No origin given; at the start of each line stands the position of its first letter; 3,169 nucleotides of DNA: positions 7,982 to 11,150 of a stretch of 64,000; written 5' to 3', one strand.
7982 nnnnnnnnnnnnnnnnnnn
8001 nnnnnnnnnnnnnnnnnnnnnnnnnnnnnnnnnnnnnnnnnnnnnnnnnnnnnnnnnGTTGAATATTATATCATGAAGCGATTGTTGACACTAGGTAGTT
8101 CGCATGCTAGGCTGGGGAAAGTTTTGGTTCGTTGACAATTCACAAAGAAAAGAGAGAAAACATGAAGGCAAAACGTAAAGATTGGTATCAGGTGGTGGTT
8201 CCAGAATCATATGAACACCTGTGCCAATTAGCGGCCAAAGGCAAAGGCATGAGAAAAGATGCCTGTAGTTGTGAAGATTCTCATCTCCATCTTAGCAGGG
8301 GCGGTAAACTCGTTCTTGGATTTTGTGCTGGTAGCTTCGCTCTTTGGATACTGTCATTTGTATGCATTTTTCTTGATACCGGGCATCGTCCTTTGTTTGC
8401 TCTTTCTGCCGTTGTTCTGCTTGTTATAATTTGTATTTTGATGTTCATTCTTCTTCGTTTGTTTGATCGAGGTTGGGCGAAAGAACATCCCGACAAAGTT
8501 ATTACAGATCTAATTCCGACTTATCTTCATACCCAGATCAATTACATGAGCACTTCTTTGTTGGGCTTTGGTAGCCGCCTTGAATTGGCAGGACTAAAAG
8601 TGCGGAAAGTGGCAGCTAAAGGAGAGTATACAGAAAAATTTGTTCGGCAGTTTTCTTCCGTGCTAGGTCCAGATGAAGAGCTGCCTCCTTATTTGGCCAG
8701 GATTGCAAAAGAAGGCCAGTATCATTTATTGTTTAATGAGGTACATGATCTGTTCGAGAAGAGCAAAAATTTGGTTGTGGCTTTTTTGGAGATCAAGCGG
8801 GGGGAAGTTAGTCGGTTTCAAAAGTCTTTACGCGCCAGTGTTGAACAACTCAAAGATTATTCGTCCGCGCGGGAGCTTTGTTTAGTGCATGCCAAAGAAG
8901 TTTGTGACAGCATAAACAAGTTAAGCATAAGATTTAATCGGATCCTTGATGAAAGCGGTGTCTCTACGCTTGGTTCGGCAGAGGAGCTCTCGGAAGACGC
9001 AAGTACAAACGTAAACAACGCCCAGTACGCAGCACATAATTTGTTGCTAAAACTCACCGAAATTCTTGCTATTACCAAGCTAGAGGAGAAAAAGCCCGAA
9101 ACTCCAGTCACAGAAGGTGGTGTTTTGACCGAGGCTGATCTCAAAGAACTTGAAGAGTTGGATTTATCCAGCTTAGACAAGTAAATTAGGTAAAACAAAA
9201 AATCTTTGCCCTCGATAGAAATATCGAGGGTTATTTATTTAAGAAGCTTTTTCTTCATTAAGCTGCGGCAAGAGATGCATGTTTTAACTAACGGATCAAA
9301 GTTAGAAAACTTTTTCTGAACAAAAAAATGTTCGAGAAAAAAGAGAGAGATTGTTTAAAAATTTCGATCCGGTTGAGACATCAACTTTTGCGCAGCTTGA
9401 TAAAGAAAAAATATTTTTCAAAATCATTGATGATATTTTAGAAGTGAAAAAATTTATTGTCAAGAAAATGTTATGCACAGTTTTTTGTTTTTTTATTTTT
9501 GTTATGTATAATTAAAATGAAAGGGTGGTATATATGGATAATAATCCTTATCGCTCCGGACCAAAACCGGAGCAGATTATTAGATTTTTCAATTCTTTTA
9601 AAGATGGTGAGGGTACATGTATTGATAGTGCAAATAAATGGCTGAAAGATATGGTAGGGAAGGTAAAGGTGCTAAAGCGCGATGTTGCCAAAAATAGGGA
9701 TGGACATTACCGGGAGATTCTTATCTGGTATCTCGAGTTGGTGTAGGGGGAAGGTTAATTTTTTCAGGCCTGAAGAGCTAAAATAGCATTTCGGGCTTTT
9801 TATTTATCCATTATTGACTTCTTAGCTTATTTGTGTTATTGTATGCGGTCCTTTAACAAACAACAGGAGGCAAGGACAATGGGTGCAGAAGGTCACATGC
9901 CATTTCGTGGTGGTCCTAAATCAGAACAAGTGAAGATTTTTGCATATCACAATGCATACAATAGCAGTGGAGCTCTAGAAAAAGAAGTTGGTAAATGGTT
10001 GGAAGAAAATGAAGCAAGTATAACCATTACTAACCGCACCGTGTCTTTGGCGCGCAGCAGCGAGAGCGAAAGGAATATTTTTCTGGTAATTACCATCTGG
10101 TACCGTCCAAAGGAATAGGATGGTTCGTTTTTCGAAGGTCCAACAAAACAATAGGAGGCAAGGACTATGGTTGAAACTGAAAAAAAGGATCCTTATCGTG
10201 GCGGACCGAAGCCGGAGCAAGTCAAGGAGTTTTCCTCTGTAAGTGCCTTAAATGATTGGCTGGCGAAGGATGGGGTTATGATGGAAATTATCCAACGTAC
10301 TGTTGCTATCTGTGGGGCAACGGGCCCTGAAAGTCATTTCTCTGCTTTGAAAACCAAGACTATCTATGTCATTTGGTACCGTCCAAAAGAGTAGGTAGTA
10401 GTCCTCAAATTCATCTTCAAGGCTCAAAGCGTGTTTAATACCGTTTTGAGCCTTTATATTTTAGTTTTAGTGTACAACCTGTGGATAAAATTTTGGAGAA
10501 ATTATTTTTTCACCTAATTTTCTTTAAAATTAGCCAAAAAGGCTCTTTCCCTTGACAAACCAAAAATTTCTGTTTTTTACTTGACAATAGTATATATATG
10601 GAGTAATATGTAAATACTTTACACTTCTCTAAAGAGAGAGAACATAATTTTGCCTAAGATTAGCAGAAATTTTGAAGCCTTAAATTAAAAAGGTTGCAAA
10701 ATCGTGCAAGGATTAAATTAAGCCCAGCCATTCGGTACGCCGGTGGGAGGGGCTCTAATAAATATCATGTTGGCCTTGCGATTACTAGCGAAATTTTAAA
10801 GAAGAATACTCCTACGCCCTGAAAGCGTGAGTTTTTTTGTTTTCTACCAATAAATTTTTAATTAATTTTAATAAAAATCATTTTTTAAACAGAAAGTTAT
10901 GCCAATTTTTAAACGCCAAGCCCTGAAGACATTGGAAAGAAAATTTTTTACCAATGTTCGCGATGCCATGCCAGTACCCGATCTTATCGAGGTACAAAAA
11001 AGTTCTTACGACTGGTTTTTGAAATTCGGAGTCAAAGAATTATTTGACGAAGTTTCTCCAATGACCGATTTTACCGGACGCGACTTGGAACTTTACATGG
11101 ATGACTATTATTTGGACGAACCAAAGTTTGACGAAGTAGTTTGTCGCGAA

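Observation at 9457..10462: Tandem array of three paralogous small genes with identical ribosome-binding sites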

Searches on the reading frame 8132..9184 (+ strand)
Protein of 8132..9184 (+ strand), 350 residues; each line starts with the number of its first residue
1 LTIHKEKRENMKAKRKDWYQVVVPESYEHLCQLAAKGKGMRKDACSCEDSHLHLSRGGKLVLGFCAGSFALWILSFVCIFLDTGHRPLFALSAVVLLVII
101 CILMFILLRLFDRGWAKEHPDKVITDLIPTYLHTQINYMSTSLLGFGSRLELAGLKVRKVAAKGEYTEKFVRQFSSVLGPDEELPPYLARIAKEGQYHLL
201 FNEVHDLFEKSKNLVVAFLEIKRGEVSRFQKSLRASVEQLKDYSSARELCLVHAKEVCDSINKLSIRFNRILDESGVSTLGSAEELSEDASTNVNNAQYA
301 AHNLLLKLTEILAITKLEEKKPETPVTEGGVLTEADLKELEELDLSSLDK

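Call 4: search_protein_families(library=pfam, proteins=[window:8132-9184:+], max_evalue=1)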
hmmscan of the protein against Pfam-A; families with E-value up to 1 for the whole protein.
window:8132-9184:+ (350 aa): 5 families
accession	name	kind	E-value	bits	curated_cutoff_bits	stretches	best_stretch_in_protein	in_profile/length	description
PF12078.13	DUF3557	-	0.014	15.8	26.2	1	206-296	12-107/154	Domain of unknown function (DUF3557)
PF13858.11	DUF4199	-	0.12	13.3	32.3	1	70-111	8-52/165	Protein of unknown function (DUF4199)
PF10857.13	DUF2701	-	0.19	12.2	25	1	95-118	3-26/63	Protein of unknown function (DUF2701)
PF09712.15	PHA_synth_III_E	-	0.22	11.2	25.7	1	194-249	180-235/311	Poly(R)-hydroxyalkanoic acid synthase subunit (PHA_synth_III_E)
PF20990.2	DUF2207_C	-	0.23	11.6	33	1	57-113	131-191/247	Predicted membrane protein (DUF2207) C-terminal domain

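Call 7: search_protein_families(library=ncbifam, proteins=[window:8132-9184:+], max_evalue=1)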
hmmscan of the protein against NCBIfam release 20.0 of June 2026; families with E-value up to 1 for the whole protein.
window:8132-9184:+ (350 aa): 0 families

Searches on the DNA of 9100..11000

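Call 20: search_rna_families(source=window, start=9100, end=11000, threshold=evalue, max_evalue=1)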
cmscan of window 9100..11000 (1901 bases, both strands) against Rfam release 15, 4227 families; matches with E-value up to 1: 4.
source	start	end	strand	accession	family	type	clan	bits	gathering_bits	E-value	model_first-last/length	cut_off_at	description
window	9165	9237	+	RF00368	sroB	Gene; sRNA;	-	29.8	44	0.23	1-83/83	no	sroB RNA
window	9248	9410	+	RF04205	MIR2606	Gene; miRNA;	-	25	139.7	0.72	1-165/165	no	MIR2606 microRNA precursor family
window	9247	9411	+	RF04128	MIR8562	Gene; miRNA;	-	22.1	211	0.28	1-242/242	no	MIR8562 microRNA precursor family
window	9292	9373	+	RF01169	SNORD112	Gene; snRNA; snoRNA; CD-box;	CL00069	21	58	0.52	1-77/77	no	Small nucleolar RNA SNORD112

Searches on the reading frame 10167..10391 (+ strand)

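Call 4: search_protein_families(library=pfam, proteins=[window:10167-10391:+], max_evalue=1)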
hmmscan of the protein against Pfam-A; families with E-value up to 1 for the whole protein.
seq(75 aa): 1 family
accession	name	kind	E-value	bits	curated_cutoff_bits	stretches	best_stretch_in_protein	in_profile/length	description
PF18378.7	Nup188_C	-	0.054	12.8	25.4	1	21-72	163-215/371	Nuclear pore protein NUP188 C-terminal domain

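Call 7: search_protein_families(library=ncbifam, proteins=[window:10167-10391:+], max_evalue=1)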
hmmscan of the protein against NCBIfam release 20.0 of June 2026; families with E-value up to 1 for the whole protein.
seq(75 aa): 0 families
